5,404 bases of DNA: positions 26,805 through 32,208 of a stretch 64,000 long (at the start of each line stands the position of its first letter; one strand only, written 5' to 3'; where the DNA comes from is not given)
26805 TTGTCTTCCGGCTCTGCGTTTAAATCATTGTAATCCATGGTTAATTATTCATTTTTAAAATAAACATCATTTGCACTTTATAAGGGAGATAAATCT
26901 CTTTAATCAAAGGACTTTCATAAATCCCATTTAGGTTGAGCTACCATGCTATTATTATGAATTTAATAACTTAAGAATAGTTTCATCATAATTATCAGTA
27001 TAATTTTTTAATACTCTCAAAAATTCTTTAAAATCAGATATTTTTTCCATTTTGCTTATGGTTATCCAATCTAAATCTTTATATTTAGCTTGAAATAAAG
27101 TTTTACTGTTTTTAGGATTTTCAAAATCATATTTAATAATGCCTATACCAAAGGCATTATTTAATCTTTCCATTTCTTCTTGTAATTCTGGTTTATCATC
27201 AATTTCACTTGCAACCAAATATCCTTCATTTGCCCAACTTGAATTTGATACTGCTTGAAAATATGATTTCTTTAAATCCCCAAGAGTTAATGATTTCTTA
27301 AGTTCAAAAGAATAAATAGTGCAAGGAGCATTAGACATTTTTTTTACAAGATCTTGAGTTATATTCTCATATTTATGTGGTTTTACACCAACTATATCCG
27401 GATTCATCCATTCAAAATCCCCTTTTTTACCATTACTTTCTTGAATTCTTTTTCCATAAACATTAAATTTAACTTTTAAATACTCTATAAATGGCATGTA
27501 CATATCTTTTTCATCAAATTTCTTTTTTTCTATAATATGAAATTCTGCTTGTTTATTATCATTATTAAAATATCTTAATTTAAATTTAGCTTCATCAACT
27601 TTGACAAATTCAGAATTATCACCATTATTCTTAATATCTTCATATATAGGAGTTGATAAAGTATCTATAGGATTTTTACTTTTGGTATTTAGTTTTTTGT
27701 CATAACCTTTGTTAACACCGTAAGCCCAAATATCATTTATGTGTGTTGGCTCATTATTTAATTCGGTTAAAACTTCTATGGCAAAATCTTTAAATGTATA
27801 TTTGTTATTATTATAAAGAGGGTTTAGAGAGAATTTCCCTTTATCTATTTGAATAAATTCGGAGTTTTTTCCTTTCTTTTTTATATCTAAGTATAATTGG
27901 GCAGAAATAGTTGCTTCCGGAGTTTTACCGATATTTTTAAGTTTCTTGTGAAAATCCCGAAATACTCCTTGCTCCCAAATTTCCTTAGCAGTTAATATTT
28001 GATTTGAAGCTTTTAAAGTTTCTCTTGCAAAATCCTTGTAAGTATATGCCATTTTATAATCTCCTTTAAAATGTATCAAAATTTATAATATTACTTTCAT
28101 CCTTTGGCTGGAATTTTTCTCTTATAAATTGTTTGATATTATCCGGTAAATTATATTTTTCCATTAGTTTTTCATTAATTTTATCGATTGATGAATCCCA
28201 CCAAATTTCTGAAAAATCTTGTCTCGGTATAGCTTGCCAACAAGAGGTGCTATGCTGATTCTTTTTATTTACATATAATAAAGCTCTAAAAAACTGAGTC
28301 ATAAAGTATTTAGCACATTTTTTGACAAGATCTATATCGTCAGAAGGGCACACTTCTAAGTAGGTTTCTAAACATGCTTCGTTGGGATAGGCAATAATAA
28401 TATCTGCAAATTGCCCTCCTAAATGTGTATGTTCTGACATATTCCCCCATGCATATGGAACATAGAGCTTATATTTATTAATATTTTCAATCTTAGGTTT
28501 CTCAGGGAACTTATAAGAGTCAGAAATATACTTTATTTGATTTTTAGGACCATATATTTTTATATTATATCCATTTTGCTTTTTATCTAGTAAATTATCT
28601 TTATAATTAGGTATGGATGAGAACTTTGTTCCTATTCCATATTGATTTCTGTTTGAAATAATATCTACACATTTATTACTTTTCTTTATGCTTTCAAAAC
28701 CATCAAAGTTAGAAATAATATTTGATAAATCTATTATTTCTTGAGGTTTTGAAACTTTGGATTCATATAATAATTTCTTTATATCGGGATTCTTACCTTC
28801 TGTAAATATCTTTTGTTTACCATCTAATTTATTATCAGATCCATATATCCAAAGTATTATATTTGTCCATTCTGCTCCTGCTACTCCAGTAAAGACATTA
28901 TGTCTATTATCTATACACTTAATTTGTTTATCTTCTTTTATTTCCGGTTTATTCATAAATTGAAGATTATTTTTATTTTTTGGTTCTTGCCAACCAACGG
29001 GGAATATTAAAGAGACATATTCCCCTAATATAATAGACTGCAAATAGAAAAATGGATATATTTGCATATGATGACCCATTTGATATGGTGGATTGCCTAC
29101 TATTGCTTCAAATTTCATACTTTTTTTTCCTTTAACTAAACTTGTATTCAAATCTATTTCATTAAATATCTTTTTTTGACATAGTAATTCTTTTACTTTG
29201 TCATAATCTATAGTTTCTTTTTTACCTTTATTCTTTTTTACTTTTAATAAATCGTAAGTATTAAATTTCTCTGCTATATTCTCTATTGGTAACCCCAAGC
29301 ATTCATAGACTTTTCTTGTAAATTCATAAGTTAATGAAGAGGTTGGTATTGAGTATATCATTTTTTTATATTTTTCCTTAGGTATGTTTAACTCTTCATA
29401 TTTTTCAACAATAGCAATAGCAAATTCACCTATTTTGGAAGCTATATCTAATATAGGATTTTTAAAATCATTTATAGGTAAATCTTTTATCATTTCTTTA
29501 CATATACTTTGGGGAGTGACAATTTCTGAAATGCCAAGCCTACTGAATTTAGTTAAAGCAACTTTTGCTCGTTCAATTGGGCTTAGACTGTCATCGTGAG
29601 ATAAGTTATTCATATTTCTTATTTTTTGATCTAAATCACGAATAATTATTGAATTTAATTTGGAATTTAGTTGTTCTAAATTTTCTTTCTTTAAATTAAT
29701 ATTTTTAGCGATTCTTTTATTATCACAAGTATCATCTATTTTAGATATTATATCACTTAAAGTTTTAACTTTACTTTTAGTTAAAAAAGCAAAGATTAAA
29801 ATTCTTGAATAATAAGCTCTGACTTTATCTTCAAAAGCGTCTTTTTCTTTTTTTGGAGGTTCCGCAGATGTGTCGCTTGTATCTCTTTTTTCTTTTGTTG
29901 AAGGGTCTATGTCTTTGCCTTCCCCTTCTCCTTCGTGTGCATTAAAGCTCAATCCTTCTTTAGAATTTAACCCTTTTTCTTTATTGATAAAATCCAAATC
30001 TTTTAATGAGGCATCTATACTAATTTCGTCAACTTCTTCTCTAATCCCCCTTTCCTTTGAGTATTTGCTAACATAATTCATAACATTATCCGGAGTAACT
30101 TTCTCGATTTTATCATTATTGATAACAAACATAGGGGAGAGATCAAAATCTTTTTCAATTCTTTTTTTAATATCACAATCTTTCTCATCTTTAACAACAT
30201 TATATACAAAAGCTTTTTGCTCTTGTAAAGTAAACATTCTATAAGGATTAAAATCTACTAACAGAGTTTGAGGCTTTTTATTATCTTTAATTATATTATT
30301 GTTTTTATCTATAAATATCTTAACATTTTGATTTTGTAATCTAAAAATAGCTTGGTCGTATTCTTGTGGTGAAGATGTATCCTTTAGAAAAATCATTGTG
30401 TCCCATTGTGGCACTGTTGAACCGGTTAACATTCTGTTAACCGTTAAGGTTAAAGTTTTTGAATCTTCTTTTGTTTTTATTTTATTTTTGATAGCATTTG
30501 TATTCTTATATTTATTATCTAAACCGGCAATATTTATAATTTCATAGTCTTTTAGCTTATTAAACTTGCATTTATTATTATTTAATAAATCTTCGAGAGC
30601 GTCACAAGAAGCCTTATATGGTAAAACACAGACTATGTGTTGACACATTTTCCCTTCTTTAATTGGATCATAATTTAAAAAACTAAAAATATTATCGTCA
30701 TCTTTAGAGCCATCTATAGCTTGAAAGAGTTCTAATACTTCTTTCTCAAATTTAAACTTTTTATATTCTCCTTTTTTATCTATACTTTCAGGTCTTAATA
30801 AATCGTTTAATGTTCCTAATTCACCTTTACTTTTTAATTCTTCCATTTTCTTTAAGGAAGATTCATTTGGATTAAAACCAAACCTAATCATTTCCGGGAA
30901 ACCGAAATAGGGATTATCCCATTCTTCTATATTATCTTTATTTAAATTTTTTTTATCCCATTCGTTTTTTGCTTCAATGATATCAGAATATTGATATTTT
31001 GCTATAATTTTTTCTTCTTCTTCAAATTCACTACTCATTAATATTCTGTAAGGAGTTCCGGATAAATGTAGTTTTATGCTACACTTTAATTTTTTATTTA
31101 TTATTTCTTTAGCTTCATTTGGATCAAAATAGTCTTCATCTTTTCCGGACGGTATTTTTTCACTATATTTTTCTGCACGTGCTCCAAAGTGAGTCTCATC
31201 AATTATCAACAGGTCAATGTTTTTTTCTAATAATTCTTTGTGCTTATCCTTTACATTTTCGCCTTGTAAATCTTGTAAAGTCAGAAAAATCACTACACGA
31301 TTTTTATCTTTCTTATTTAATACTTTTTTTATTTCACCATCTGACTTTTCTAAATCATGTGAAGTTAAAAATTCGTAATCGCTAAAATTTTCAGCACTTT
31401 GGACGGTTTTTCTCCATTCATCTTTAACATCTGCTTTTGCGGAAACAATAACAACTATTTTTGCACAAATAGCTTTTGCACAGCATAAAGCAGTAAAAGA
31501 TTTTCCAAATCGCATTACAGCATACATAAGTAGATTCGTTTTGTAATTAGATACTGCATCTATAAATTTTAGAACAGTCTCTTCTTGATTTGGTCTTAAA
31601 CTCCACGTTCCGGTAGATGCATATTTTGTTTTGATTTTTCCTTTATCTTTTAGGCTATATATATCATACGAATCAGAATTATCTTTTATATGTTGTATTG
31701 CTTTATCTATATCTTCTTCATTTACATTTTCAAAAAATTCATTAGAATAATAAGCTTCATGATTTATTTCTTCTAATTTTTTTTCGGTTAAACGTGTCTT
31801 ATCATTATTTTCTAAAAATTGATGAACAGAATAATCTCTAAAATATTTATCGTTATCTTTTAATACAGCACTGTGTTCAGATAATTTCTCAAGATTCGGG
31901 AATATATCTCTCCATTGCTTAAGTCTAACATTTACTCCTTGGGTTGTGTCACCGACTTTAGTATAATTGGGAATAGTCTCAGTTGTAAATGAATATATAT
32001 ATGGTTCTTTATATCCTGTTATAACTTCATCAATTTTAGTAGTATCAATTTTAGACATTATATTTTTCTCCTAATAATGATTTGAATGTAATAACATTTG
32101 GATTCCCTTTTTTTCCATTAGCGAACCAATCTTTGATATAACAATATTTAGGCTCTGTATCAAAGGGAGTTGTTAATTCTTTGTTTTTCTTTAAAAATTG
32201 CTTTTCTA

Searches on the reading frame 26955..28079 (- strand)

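Call 92: search_protein_families(library=pfam, proteins=[window:26955-28079:-], max_evalue=0.01)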
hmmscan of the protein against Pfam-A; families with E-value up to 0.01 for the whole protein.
window:26955-28079:- (374 aa): 1 family
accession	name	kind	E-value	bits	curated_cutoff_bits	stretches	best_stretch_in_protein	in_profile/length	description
PF05066.19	HARE-HTH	-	3.8e-23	82.1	25.9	2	13-85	2-68/71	HB1, ASXL, restriction endonuclease HTH domain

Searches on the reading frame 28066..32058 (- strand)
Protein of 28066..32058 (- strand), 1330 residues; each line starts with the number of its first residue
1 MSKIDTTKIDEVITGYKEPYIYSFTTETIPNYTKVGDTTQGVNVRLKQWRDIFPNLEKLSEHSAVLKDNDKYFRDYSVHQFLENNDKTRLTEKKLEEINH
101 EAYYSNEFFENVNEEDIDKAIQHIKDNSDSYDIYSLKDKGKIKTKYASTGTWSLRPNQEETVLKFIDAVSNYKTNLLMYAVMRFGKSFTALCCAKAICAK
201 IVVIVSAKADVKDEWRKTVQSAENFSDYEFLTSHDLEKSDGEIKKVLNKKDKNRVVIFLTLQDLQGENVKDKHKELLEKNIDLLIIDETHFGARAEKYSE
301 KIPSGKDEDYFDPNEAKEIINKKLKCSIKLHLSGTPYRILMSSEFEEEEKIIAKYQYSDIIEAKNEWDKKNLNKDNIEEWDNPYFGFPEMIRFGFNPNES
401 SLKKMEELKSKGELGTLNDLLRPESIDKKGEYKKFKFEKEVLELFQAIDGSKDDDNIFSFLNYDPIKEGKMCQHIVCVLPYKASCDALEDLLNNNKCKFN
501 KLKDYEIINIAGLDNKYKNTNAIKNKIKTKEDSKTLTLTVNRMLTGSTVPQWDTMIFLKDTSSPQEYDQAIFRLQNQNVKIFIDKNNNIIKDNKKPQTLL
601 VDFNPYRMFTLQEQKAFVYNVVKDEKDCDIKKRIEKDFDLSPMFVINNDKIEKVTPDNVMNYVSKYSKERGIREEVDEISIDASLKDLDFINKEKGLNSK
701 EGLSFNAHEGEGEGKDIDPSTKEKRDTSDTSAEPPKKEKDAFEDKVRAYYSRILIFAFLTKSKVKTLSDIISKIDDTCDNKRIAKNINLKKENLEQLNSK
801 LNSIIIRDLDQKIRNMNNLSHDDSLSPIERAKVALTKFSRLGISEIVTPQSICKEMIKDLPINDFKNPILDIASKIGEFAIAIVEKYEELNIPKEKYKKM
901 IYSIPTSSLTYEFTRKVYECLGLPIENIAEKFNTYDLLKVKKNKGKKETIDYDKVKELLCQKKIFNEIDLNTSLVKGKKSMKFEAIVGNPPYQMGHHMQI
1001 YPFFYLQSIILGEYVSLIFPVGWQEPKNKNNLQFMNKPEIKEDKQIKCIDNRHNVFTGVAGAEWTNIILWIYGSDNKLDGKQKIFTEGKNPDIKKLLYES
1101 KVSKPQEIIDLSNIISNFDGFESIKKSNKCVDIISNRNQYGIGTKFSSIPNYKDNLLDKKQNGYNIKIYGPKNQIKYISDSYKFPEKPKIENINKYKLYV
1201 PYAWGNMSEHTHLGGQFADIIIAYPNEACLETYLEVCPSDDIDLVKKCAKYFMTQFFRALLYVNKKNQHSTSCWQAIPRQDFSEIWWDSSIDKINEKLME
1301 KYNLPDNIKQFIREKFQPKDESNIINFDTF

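Call 92: search_protein_families(library=pfam, proteins=[window:28066-32058:-], max_evalue=0.01)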
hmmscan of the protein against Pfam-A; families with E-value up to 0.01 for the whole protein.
window:28066-32058:- (1330 aa): 3 families
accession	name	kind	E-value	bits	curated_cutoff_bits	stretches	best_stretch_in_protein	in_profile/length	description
PF04851.21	ResIII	-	3.1e-13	50.4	22.5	1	153-338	3-164/164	Type III restriction enzyme, res subunit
PF07669.17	Eco57I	-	9.9e-07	29.4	25.3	1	901-1055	3-170/171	Eco57I restriction-modification methylase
PF00271.37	Helicase_C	-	0.0057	17.3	23.5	0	475-573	18-105/110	Helicase conserved C-terminal domain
